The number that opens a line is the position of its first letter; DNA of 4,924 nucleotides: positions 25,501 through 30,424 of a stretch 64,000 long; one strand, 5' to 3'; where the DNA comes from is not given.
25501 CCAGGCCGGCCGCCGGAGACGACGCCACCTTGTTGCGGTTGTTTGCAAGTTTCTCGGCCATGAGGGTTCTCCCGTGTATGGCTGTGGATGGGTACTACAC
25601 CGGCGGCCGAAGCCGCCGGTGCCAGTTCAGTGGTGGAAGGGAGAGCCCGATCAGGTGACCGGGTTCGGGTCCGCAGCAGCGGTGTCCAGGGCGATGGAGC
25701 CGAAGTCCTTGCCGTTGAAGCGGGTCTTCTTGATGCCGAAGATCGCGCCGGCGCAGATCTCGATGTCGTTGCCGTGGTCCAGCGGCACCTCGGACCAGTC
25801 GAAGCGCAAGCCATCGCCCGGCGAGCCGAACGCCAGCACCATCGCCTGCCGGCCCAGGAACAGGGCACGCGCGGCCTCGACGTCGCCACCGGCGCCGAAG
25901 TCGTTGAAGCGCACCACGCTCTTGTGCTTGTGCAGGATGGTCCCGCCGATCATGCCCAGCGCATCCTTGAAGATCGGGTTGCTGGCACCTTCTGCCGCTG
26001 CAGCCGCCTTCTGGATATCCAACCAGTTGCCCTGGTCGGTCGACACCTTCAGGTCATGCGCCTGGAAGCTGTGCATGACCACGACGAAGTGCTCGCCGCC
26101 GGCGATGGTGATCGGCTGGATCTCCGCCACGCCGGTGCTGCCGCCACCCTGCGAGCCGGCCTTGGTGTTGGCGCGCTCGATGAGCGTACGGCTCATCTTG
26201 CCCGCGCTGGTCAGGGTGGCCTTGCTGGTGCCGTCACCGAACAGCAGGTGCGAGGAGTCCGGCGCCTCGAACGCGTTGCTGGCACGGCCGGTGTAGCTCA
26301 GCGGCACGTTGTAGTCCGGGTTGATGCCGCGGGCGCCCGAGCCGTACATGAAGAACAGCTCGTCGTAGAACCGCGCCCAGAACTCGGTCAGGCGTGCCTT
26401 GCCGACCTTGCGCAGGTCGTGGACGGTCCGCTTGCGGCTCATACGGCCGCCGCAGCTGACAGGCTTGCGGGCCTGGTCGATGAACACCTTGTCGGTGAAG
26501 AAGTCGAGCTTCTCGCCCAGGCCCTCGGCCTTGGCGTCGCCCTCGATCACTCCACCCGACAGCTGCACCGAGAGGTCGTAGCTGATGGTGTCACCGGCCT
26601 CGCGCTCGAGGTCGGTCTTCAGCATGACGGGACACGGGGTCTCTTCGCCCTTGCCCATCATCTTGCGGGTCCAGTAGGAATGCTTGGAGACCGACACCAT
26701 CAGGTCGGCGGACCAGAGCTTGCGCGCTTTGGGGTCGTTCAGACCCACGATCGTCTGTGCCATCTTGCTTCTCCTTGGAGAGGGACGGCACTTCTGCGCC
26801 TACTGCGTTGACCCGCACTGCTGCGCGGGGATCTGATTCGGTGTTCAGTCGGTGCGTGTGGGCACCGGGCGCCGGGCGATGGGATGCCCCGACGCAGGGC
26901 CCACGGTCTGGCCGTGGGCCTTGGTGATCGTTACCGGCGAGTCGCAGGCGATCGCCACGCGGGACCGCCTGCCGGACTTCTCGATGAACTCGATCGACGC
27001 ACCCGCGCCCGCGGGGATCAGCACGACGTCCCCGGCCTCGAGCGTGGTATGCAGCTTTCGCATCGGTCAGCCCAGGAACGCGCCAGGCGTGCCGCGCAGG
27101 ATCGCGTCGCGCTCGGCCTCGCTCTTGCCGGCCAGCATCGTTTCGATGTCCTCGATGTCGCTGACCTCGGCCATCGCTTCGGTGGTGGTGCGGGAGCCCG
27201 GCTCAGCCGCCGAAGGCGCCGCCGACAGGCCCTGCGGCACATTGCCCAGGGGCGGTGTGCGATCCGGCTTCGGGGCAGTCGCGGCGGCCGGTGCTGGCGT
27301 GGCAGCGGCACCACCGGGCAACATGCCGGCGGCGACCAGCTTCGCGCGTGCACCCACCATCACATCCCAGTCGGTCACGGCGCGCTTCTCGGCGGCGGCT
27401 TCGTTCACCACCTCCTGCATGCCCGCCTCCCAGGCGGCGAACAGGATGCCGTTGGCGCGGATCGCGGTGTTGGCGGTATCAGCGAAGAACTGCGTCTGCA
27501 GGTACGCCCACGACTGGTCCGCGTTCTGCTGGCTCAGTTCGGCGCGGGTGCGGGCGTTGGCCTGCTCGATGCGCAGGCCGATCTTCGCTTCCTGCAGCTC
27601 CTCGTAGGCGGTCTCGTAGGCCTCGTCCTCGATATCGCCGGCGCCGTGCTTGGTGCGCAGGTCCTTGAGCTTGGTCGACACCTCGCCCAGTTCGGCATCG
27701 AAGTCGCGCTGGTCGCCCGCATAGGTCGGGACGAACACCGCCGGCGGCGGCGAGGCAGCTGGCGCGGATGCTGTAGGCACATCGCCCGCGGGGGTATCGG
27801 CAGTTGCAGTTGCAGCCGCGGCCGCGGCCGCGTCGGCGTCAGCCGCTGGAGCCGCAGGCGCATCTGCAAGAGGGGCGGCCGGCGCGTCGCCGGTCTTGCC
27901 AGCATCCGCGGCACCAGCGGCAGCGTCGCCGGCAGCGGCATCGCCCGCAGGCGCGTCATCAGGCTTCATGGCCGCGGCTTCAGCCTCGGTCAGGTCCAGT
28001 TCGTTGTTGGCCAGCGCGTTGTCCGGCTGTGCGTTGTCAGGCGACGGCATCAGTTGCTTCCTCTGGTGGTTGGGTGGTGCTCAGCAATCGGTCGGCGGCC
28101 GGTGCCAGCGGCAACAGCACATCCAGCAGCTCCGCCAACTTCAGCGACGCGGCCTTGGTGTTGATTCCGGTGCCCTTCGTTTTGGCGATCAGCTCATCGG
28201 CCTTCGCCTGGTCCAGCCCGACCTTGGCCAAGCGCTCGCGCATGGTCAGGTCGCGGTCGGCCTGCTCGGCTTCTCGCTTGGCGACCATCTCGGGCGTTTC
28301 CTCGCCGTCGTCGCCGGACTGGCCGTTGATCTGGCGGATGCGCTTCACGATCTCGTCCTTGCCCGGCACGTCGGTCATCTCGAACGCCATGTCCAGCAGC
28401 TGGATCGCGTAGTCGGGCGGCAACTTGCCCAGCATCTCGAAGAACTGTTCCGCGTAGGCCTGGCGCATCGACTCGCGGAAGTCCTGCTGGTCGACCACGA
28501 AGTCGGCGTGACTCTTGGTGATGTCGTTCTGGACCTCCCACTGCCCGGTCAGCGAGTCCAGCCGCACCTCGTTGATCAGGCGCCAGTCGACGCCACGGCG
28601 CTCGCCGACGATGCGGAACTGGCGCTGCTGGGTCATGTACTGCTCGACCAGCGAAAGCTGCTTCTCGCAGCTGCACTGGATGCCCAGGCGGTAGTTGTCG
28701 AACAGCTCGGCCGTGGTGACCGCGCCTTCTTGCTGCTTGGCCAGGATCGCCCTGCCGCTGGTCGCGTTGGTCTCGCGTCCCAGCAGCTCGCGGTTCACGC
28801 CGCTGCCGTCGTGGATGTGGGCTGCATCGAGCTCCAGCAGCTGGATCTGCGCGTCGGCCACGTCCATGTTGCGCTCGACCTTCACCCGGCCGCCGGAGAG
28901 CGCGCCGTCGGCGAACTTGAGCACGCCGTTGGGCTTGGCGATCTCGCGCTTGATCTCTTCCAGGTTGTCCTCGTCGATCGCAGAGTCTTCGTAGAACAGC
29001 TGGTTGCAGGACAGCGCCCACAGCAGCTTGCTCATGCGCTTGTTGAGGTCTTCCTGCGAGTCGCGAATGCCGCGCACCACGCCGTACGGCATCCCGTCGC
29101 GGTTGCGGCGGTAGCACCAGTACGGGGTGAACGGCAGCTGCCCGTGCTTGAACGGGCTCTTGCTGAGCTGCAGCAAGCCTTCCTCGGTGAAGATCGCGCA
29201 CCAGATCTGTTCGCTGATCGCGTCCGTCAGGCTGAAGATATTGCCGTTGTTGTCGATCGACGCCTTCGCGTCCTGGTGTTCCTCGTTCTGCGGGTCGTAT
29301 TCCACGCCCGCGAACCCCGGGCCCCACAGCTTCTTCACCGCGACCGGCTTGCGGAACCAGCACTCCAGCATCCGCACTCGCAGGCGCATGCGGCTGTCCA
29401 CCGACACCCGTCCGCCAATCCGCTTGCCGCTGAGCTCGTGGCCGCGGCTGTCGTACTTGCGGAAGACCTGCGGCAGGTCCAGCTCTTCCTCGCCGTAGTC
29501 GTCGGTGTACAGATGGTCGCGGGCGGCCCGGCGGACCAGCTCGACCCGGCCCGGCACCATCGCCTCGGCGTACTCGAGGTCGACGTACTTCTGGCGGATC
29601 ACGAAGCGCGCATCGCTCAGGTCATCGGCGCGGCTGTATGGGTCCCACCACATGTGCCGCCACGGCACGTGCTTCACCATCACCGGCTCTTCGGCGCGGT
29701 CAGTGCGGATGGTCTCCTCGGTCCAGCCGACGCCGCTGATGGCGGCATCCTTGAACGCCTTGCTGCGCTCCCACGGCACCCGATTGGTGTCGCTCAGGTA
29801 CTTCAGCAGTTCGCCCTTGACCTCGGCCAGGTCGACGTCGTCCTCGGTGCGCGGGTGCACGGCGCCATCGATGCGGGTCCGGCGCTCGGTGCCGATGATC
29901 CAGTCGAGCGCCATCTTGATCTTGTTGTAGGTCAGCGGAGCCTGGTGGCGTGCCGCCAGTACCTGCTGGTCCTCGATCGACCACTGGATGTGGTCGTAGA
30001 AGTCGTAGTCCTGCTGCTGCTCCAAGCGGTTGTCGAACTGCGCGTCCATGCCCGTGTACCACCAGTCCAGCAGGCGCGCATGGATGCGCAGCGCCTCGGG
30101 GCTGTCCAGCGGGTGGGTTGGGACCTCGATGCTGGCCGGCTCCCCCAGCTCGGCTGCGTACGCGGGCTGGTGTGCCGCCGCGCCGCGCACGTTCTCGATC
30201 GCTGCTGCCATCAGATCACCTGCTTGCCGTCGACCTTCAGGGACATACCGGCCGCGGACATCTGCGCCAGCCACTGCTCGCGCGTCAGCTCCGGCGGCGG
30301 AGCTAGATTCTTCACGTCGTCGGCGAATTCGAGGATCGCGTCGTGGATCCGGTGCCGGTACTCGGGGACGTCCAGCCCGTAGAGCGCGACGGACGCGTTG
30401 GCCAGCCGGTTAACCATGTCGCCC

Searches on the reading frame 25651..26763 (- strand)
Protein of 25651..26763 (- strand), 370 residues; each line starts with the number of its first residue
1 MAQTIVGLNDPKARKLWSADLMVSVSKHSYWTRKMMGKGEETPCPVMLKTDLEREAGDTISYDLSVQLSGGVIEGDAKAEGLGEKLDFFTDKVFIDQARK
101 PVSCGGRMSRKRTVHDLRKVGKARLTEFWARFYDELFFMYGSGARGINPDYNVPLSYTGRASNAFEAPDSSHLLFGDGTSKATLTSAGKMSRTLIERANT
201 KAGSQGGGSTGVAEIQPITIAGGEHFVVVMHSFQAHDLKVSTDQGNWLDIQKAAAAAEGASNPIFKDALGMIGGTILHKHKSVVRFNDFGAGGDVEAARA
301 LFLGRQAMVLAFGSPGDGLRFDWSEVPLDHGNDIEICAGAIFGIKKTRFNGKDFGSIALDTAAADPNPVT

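Call 46: search_protein_families(library=phrogs, proteins=[window:25651-26763:-], max_evalue=0.001)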
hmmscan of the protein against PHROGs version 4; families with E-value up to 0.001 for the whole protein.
window:25651-26763:- (370 aa): 3 families
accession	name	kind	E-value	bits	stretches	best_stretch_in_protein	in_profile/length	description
phrog_334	-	head and packaging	9.1e-105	351.8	1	1-364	1-380/381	major head protein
phrog_13784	-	unknown function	4.8e-15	57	1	42-146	53-157/177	-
phrog_31117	-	unknown function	4.4e-06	28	1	298-363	38-108/110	-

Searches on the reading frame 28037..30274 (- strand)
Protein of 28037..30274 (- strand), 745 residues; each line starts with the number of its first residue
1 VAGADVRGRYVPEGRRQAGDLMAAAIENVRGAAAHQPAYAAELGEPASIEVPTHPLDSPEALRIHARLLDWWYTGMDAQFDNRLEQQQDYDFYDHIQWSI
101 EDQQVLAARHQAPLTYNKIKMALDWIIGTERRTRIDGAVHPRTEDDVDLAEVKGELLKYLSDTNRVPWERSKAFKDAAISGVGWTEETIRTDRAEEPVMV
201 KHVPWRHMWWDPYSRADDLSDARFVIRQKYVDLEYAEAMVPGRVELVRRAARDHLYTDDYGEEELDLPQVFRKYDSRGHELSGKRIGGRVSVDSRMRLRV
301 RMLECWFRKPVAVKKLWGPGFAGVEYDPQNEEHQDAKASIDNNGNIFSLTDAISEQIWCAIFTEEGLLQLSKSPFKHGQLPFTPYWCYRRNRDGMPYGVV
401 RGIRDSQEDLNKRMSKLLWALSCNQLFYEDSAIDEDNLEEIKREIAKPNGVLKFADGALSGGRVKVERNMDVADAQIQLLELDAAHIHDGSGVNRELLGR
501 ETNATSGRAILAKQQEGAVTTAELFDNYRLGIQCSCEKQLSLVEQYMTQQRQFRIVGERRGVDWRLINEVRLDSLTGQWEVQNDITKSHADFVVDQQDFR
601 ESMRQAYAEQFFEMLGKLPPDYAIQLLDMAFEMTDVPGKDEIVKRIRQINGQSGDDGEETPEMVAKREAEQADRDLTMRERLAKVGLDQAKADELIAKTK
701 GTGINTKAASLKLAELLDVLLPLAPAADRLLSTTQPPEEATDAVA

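Call 46: search_protein_families(library=phrogs, proteins=[window:28037-30274:-], max_evalue=0.001)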
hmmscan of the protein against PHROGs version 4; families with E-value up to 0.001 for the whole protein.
window:28037-30274:- (745 aa): 4 families
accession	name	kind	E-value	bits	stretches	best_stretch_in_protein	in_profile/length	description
phrog_156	-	head and packaging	4.4e-144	482.5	1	63-700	10-628/681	portal protein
phrog_18470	-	head and packaging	7.7e-16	58.9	1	57-253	13-211/232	portal protein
phrog_24564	-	unknown function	4.3e-11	43.6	1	563-700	15-160/212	-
phrog_27974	-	head and packaging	9.7e-06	26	1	617-693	40-123/239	portal protein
